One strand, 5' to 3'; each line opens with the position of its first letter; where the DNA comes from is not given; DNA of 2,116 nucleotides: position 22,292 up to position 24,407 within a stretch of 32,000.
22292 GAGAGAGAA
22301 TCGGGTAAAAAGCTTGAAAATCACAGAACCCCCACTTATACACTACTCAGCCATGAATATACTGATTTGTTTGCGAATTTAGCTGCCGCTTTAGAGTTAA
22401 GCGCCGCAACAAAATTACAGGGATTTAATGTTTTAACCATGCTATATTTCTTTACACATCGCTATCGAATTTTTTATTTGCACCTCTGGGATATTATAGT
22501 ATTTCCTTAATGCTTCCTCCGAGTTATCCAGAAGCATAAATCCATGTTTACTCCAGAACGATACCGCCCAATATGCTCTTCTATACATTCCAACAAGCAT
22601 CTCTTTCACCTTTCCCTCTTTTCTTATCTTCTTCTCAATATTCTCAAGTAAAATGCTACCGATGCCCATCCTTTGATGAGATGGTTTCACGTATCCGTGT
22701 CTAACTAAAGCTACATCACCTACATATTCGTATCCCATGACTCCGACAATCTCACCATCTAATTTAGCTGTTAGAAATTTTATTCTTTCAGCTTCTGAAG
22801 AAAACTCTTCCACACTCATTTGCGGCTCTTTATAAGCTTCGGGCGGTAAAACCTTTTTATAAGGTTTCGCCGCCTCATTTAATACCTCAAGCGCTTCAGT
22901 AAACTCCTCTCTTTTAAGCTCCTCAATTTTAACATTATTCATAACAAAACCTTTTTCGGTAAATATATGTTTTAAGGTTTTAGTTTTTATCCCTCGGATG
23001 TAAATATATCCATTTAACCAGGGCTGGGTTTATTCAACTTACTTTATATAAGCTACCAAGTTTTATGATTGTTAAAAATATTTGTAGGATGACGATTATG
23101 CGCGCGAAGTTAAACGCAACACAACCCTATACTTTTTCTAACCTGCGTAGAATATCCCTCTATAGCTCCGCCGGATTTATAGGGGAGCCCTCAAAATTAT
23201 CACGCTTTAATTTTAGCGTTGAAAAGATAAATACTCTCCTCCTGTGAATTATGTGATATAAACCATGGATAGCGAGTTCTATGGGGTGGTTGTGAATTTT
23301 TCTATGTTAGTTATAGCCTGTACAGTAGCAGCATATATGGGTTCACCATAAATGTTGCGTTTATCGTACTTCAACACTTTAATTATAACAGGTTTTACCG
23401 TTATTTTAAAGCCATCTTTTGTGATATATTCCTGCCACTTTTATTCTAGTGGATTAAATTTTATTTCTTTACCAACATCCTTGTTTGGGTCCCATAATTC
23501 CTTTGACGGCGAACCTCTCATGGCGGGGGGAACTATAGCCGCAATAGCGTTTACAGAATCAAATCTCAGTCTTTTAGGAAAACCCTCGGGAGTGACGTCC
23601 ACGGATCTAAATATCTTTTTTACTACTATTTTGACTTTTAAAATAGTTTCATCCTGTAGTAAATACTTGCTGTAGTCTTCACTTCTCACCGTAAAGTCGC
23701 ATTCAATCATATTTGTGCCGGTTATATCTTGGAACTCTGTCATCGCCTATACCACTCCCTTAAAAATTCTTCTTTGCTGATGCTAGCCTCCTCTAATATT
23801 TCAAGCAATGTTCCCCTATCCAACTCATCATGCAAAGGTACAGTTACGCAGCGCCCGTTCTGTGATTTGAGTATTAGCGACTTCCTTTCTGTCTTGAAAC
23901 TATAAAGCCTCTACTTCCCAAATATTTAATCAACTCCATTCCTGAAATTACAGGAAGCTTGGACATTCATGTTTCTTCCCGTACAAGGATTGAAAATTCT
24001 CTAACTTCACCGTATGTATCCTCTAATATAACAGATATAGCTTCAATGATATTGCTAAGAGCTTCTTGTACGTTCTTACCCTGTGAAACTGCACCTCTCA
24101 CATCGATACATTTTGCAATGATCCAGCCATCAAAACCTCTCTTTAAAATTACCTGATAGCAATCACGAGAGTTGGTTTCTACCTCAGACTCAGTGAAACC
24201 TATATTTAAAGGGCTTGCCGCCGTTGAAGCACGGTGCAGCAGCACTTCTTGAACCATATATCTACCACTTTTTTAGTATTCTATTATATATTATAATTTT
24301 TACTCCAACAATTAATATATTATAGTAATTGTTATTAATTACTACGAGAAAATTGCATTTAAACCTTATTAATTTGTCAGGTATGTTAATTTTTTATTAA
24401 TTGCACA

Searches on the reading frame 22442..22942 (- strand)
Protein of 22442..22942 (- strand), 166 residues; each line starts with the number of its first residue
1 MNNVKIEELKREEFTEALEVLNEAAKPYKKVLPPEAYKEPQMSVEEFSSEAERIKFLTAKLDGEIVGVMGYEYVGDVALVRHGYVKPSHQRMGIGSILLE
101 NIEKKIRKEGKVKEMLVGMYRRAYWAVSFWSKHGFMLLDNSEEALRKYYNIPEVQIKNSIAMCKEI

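Call 3: search_protein_families(library=pfam, proteins=[window:22442-22942:-], max_evalue=0.01)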
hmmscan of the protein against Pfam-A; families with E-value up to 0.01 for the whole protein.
window:22442-22942:- (166 aa): 7 families
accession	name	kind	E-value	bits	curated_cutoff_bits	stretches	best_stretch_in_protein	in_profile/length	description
PF00583.31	Acetyltransf_1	-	2.6e-12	47.5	20.7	1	24-135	8-116/116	Acetyltransferase (GNAT) family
PF13508.13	Acetyltransf_7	-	2.3e-11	44.4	27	1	55-135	4-82/84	Acetyltransferase (GNAT) domain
PF13673.13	Acetyltransf_10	-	7.6e-09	36.1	23.6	1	41-141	16-113/128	Acetyltransferase (GNAT) domain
PF14542.12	Acetyltransf_CG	-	1.3e-05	25.6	30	1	60-111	5-58/80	GCN5-related N-acetyl-transferase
PF08445.16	FR47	-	0.0001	22.7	22.1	1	84-141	28-83/86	FR47-like protein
PF13420.13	Acetyltransf_4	-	0.00017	22.1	24.3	1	45-146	42-145/155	Acetyltransferase (GNAT) domain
PF13480.13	Acetyltransf_6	-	0.0027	18.3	22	1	11-113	28-130/143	Acetyltransferase (GNAT) domain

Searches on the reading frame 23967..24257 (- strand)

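Call 3: search_protein_families(library=pfam, proteins=[window:23967-24257:-], max_evalue=0.01)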
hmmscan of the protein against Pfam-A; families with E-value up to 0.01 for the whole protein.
window:23967-24257:- (96 aa): 1 family
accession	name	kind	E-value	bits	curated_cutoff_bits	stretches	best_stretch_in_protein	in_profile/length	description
PF24113.1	DUF7387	-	0.0042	17.9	27.9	1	33-77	11-54/85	Family of unknown function (DUF7387)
